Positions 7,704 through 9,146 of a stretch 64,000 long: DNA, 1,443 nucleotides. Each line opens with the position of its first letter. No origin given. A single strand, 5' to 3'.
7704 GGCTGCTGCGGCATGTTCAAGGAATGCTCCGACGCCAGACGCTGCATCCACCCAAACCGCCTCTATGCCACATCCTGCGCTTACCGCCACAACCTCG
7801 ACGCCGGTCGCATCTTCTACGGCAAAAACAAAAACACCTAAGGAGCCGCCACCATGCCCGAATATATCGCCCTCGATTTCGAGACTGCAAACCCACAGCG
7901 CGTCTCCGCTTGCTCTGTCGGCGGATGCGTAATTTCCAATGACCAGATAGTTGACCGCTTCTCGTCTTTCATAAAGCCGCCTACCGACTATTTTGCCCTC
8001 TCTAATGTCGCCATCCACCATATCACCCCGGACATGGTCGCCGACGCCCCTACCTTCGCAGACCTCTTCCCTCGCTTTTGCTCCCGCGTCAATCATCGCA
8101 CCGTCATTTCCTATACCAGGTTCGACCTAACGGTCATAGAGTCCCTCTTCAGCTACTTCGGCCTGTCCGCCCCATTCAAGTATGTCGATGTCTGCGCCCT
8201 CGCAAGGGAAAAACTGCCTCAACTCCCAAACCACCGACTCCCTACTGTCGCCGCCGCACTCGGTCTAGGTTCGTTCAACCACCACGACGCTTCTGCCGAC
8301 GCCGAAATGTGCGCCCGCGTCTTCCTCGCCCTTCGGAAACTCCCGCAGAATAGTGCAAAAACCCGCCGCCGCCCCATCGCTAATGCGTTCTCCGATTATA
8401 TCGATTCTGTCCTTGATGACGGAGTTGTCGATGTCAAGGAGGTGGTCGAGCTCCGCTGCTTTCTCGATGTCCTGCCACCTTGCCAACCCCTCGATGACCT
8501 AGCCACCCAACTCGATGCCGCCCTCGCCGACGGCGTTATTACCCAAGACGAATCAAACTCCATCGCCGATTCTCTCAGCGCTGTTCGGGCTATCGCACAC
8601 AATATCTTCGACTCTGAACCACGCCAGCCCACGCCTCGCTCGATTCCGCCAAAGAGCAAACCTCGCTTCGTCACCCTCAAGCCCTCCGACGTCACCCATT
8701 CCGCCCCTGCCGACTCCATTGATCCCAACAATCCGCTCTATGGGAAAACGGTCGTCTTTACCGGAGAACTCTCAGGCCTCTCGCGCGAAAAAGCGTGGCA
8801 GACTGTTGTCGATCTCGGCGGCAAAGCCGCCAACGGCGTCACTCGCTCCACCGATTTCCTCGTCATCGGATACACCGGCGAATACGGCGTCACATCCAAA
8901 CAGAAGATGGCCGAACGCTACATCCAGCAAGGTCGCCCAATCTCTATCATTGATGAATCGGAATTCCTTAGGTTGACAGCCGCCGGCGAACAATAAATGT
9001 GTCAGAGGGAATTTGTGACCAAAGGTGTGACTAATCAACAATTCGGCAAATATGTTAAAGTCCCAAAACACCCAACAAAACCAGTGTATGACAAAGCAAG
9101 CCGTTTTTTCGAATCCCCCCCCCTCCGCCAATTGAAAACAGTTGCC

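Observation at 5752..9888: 781-bp near-perfect direct duplication starting in the tRNA-Ser T-loop, duplicating queE and bracketing a 2.6-kb foreign insert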

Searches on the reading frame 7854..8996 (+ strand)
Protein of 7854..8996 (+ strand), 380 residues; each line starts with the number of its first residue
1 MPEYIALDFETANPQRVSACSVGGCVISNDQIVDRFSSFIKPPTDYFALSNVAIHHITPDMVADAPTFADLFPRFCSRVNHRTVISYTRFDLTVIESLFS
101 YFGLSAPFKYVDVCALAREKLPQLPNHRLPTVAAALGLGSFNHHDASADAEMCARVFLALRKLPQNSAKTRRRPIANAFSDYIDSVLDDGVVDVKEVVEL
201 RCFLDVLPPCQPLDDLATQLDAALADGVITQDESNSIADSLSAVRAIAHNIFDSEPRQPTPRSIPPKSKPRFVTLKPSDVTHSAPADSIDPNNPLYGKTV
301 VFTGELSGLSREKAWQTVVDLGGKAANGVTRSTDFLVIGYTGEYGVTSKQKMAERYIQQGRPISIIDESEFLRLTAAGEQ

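Call 6: search_protein_families(library=pfam, proteins=[window:7854-8996:+], max_evalue=0.01)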
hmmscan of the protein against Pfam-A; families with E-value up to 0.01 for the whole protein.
window:7854-8996:+ (380 aa): 4 families
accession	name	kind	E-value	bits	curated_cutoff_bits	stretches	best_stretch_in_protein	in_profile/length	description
PF00929.31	RNase_T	-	5.3e-16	60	24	1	5-157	1-164/164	Exonuclease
PF00533.33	BRCT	-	6.2e-05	23.6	21.3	1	292-351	3-59/78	BRCA1 C Terminus (BRCT) domain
PF16473.11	Rv2179c-like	-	0.00059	20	27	1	32-157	33-173/177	3'-5' exoribonuclease Rv2179c-like domain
PF13482.12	RNase_H_2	-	0.0026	18.2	22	1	82-155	59-129/165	RNase_H superfamily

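Call 9: find_encoding_contigs(protein=window:7854-8996:+, flank=10000, max_places=10)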
Protein window:7854-8996:+ (380 aa): 4 contigs read that carry it; 3 places shown.
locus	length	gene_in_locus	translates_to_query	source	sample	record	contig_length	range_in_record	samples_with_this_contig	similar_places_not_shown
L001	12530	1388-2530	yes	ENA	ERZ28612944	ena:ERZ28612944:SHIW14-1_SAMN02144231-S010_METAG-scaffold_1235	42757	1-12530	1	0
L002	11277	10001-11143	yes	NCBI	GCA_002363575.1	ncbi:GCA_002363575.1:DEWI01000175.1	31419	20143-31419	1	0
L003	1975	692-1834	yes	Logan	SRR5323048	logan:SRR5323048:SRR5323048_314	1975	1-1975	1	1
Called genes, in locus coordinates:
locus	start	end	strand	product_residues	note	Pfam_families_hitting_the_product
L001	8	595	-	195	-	-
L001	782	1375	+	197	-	-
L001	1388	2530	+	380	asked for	PF00929:RNase_T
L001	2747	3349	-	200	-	PF04055:Radical_SAM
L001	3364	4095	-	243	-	PF01113:DapB_N, PF05173:DapB_C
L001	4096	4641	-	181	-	PF01327:Pep_deformylase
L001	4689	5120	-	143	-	PF22769:DCD, PF00692:dUTPase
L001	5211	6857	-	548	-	PF13624:SurA_N_3, PF13145:Rotamase_2 (faint)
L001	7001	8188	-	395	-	-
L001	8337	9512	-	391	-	PF10509:GalKase_gal_bdg, PF00288:GHMP_kinases_N, PF08544:GHMP_kinases_C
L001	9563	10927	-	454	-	PF07690:MFS_1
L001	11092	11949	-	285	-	-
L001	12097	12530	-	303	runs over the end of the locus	PF03009:GDPD, PF16387:DUF4996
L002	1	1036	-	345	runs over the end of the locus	PF00106:adh_short (weak), PF01073:3Beta_HSD, PF01370:Epimerase, PF02719:Polysacc_synt_2, PF04321:RmlD_sub_bind, PF07993:NAD_binding_4 (faint), PF16363:GDP_Man_Dehyd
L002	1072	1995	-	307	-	PF21088:MS_channel_1st (weak), PF00924:MS_channel_2nd, PF21082:MS_channel_3rd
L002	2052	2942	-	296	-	PF13354:Beta-lactamase2, PF00768:Peptidase_S11, PF00144:Beta-lactamase (faint)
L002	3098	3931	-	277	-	PF02591:Zn_ribbon_9, PF00359:PTS_EIIA_2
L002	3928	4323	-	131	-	PF01325:Fe_dep_repress, PF02742:Fe_dep_repr_C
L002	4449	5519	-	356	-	PF01408:GFO_IDH_MocA, PF03447:NAD_binding_3 (weak), PF22725:GFO_IDH_MocA_C3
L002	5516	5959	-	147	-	PF22811:Zn_ribbon_NrdR, PF03477:ATP-cone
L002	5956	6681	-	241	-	PF02508:Rnf-Nqr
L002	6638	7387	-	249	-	-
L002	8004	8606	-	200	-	PF04055:Radical_SAM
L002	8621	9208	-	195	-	-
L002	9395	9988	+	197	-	-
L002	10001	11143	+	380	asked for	PF00929:RNase_T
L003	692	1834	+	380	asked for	PF00929:RNase_T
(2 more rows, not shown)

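Call 24: search_protein_families(library=phrogs, proteins=[window:7854-8996:+], max_evalue=0.01)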
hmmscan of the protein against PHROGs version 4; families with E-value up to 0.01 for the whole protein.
window:7854-8996:+ (380 aa): 6 families
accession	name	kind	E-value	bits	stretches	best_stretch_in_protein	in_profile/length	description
phrog_192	-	DNA, RNA and nucleotide metabolism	7.2e-39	135.2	1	2-374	106-363/397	DNA polymerase exonuclease subunit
phrog_3989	-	unknown function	3.8e-18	66.8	1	210-374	145-291/296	-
phrog_14632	-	DNA, RNA and nucleotide metabolism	1.2e-12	48.3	1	3-166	83-248/380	DNA polymerase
phrog_2561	-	DNA, RNA and nucleotide metabolism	3.5e-09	38.1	1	284-379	82-164/167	DNA ligase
phrog_3869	-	DNA, RNA and nucleotide metabolism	4e-08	33.2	1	279-355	565-638/656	NAD-dependent DNA ligase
phrog_3498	-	DNA, RNA and nucleotide metabolism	0.0016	19.3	1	293-354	176-238/256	NAD-dependent DNA ligase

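Call 25: search_protein_families(library=padloc, proteins=[window:7854-8996:+], max_evalue=0.01)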
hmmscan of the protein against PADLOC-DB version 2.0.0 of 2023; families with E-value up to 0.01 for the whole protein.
window:7854-8996:+ (380 aa): 4 families
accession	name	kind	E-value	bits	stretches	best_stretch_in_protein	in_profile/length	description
PDLC05027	PDC-S48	-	2.6e-27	94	2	29-169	35-175/411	-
PDLC01247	DEDDh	-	3.3e-23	80.9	1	5-157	1-138/139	"CAS-I,CAS-II,CAS-III,CAS-IV,CAS-V,CAS-VI; associated"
PDLC05028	PDC-S48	-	9.3e-12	42.2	1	6-240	22-269/512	-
PDLC00753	Effector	-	0.0075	14.1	0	4-162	8-178/184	Exonuclease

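Call 26: search_protein_families(library=ncbifam, proteins=[window:7854-8996:+], max_evalue=0.01)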
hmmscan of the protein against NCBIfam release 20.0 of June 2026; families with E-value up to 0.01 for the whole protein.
window:7854-8996:+ (380 aa): 29 families (the best 25 are shown)
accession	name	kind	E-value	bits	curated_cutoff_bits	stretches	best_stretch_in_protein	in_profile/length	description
NF004844.0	PRK06195.1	equivalog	6.8e-48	163.6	373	2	3-162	2-162/309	DNA polymerase III subunit epsilon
NF005289.0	PRK06807.1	equivalog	7e-20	71.5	335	1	3-171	9-179/313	3'-5' exonuclease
NF001688.0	PRK00448.1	equivalog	7.7e-18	63.5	873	1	3-162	424-586/1445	PolC-type DNA polymerase III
NF005981.0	PRK08074.1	equivalog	2.7e-17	62.1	789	1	4-192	5-200/931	ATP-dependent DNA helicase DinG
NF004719.0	PRK06063.1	equivalog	8.2e-17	61.1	389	1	4-178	18-192/331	DEDDh family exonuclease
TIGR01405.1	polC_Gram_pos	equivalog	1e-15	56.5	1043.45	1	3-162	190-352/1211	DNA polymerase III subunit alpha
NF006601.0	PRK09145.1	equivalog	4e-15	55.8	189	1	3-166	30-203/207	3'-5' exonuclease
TIGR01407.1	dinG_rel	hypoth_equivalog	1.5e-14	53.2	547.7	1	4-162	2-163/889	putative DnaQ family exonuclease/DinG family helicase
TIGR00573.1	dnaq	subfamily_domain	2.4e-13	50.1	71.5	1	25-160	31-173/217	exonuclease, DNA polymerase III, epsilon subunit family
NF005907.0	PRK07883.1-5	equivalog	1.3e-10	40.3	454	1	5-160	31-191/584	DEDD exonuclease domain-containing protein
NF005906.0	PRK07883.1-4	equivalog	1.5e-10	40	495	1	4-161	8-168/563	DEDD exonuclease domain-containing protein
NF004964.0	PRK06310.1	equivalog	1.8e-10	40.7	236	1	5-162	10-172/250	DNA polymerase III subunit epsilon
NF005932.1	PRK07956.1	equivalog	2.7e-10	39.4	369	1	286-373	584-662/664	NAD-dependent DNA ligase LigA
TIGR00575.1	dnlj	equivalog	2.7e-10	39.3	444.45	1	288-369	578-650/652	NAD-dependent DNA ligase LigA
NF004963.0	PRK06309.1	equivalog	2.7e-09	37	245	1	35-160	34-162/232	DNA polymerase III subunit epsilon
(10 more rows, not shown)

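Call 27: find_related_loci(query=window:7854-8996:+, collection=genome_contigs, flank=10000)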
Query window:7854-8996:+ (380 aa) in genome_contigs; peptide patterns used: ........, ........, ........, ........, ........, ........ (x = any residue, [..] = any of these).
288 stretches matched a pattern; 40 encode a relative of the query (tblastn E <= 1e-3); 40 distinct loci.
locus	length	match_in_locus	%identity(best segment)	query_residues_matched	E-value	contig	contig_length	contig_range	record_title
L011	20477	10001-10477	43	3-159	3e-36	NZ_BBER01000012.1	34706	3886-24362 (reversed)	Lacticaseibacillus thailandensis DSM 22698 = JCM 13996, whole genome shotgun sequence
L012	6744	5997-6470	43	3-159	2e-35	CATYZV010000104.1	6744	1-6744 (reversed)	MAG TPA_asm: uncultured Selenomonadaceae bacterium isolate ERR10960873_bin.5_MetaWRAP_v1.3_MAG genome assembly, contig:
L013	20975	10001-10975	29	3-377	2e-33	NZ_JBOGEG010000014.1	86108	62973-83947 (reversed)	MAG: Glutamicibacter sp. isolate SD8061_concoct.bin.3 NODE_38_length_86108_cov_6.838325, whole genome shotgun sequence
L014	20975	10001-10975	29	3-377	4e-33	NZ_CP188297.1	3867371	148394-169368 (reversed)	Glutamicibacter sp. 2E12 chromosome, complete genome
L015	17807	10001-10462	41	6-158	9e-32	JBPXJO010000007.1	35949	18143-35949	MAG: Alphaproteobacteria bacterium isolate mt_P7 k141_153532, whole genome shotgun sequence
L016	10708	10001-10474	41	3-158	2e-30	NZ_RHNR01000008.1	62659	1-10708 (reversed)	Lacticaseibacillus songhuajiangensis strain 7-19 contig8, whole genome shotgun sequence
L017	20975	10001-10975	28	3-377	7e-30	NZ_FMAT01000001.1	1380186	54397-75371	Arthrobacter sp. NIO-1057, whole genome shotgun sequence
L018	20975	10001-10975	29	3-377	6e-34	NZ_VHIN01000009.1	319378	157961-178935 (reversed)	Glutamicibacter sp. JC586 NODE_10_length_319332_cov_40.199963, whole genome shotgun sequence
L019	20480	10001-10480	39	4-162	2e-29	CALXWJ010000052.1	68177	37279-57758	MAG: uncultured Clostridia bacterium isolate E0_DP__bin142 genome assembly, contig: E0_DP__k127_2145072, whole genome sh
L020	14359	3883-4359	43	3-158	5e-29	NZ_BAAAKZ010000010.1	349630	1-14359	Leucobacter albus strain JCM 12888 sequence10, whole genome shotgun sequence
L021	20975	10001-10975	28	3-377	5e-29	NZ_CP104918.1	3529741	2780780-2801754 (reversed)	Glutamicibacter sp. M10 chromosome, complete genome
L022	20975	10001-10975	28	3-377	1e-26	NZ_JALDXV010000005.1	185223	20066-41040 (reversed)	MAG: Glutamicibacter sp. isolate MCT-GLY-25 NODE_37_length_185223_cov_282.744999, whole genome shotgun sequence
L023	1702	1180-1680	37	1-165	2e-26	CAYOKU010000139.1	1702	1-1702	MAG TPA_asm: uncultured Alistipes sp. isolate SRP335695_co1_43 genome assembly, contig: NODE_39924_length_1702_cov_8.043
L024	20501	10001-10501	37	1-165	5e-26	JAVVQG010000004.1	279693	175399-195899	MAG: Bacteroidales bacterium isolate CGS10Y1-bin50 NODE_15_length_279693_cov_86.497372, whole genome shotgun sequence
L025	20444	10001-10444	39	4-150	3e-26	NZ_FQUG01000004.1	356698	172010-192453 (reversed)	Schwartzia succinivorans DSM 10502, whole genome shotgun sequence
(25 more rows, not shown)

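Call 28: find_homologous_proteins(query=window:7854-8996:+, max_evalue=1e-20)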
Query window:7854-8996:+ (380 aa): 48 proteins with E <= 1e-20 among 8000 candidates.
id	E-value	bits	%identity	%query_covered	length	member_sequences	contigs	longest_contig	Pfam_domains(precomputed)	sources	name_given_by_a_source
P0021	1.4e-249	845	99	100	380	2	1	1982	PF00929.32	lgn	-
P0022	5.7e-102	360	49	98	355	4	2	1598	PF00929.32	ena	-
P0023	8.0e-97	343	61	70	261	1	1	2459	PF00929.32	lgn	-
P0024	1.1e-96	342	62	69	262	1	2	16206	PF00929.32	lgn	-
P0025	4.5e-95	337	47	98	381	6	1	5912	PF00929.32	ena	-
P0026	1.9e-83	299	44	98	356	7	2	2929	PF00929.32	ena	-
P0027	1.7e-77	279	55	63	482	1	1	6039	PF00929.32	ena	-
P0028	3.1e-77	278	55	63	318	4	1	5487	PF00929.32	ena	-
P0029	2.2e-76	275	56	61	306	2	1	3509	PF00929.32,PF13482.13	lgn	-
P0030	4.8e-76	274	52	63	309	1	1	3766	PF00929.32,PF13482.13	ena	-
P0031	2.7e-75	272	52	66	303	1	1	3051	PF00929.32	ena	-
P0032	3.7e-75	271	55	61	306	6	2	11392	PF00929.32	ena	-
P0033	5.6e-75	271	51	65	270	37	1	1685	PF00929.32,PF13482.13,PF16473.12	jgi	jgi:DNA polymerase-3 subunit epsilon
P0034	7.8e-75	270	50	69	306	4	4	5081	PF00929.32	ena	-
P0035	3.8e-74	268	54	61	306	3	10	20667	PF00929.32,PF13482.13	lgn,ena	-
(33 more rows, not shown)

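Call 29: find_encoding_contigs(protein=P0024, flank=10000, max_places=4)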
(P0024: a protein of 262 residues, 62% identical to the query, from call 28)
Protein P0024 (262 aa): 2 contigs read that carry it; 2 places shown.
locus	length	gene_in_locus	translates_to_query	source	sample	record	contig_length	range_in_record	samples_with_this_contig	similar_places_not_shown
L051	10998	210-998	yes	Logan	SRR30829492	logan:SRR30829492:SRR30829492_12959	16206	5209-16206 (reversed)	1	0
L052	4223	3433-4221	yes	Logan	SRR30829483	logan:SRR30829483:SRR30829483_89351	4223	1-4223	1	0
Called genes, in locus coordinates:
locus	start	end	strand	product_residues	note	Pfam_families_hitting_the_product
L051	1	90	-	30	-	?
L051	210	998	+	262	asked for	PF00929:RNase_T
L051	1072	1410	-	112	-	-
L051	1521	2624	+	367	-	PF00589:Phage_integrase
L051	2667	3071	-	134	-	-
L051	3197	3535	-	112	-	-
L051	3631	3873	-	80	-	-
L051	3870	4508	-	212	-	-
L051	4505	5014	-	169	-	-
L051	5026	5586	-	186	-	-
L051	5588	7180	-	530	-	-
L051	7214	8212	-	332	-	-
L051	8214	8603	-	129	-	-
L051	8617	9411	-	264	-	-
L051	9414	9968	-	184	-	-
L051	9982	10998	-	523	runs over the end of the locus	-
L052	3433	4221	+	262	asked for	PF00929:RNase_T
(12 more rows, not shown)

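Call 30: find_encoding_contigs(protein=P0025, flank=10000, max_places=4)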
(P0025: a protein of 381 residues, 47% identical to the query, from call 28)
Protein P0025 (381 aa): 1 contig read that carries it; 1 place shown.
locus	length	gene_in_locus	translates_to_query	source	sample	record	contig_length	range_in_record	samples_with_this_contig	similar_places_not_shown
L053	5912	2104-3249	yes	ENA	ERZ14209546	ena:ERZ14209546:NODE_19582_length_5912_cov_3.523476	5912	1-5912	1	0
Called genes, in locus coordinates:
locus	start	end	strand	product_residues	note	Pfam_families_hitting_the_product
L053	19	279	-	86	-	-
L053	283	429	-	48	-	-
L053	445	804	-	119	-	-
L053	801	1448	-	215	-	-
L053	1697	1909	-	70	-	-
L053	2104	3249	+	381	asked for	PF00929:RNase_T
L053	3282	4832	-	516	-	PF00884:Sulfatase, PF01663:Phosphodiest (faint), PF16347:SGSH_C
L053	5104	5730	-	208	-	PF00440:TetR_N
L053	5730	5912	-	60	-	?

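Call 31: find_encoding_contigs(protein=P0035, flank=10000, max_places=5)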
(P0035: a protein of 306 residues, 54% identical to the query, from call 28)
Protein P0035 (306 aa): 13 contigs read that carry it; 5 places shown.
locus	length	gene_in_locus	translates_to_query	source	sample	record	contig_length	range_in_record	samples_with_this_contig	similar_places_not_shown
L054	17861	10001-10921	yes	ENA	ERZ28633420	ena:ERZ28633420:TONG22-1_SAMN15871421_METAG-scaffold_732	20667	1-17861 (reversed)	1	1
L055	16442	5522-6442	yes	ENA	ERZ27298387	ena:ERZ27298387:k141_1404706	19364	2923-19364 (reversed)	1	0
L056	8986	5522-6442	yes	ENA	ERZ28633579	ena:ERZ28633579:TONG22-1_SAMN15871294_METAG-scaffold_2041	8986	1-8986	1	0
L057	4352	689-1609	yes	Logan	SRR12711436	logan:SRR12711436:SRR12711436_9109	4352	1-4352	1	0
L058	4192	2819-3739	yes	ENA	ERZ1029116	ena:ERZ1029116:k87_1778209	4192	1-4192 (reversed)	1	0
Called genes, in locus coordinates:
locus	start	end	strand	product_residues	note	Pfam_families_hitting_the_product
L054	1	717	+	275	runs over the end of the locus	PF01116:F_bP_aldolase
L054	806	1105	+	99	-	PF00085:Thioredoxin, PF13098:Thioredoxin_2 (faint)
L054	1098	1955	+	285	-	PF00702:Hydrolase, PF08282:Hydrolase_3, PF05116:S6PP (weak)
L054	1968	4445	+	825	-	PF16126:DUF4838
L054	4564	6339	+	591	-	PF20434:BD-FAE, PF07859:Abhydrolase_3, PF00135:COesterase (faint), PF00326:Peptidase_S9, PF01738:DLH (faint), PF07859:Abhydrolase_3, PF20434:BD-FAE, PF00326:Peptidase_S9, +1 more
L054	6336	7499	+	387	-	PF01926:MMR_HSR1, PF18128:HydF_dimer, PF18133:HydF_tetramer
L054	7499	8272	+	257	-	-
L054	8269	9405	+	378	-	PF01663:Phosphodiest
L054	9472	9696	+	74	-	PF09720:Unstab_antitox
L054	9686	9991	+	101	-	-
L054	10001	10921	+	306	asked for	PF00929:RNase_T, PF13482:RNase_H_2 (faint)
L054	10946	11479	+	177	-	-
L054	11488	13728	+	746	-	PF22745:Nlig-Ia, PF01653:DNA_ligase_aden, PF03120:OB_DNA_ligase, PF03119:DNA_ligase_ZBD, PF00533:BRCT (weak)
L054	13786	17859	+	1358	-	?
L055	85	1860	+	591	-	PF20434:BD-FAE, PF07859:Abhydrolase_3, PF00135:COesterase (faint), PF00326:Peptidase_S9, PF01738:DLH (faint), PF07859:Abhydrolase_3, PF20434:BD-FAE, PF00326:Peptidase_S9, +1 more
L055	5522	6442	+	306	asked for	PF00929:RNase_T, PF13482:RNase_H_2 (faint)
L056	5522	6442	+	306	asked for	PF00929:RNase_T, PF13482:RNase_H_2 (faint)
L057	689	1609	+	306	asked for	PF00929:RNase_T, PF13482:RNase_H_2 (faint)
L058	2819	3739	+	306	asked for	PF00929:RNase_T, PF13482:RNase_H_2 (faint)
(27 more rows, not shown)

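Call 35: find_encoding_contigs(protein=P0021, flank=10000, max_places=10)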
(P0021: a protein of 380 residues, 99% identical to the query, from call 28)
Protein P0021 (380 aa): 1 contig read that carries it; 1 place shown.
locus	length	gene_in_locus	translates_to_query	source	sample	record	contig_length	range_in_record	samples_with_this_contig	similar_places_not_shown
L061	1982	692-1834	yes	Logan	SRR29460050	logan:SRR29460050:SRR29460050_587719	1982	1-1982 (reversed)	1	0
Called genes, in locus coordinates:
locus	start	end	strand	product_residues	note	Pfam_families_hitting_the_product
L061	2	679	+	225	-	?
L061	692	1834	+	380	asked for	PF00929:RNase_T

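Call 41: find_related_loci(query=window:7854-8996:+, collection=viral_contigs, flank=10000)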
Query window:7854-8996:+ (380 aa) in viral_contigs; peptide patterns used: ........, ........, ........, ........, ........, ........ (x = any residue, [..] = any of these).
44 stretches matched a pattern; 2 encode a relative of the query (tblastn E <= 1e-3); 2 distinct loci.
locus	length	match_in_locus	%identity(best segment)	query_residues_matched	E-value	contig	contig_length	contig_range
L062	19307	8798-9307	28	189-373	6e-9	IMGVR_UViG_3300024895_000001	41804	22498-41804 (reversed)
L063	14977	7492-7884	25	5-138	6e-6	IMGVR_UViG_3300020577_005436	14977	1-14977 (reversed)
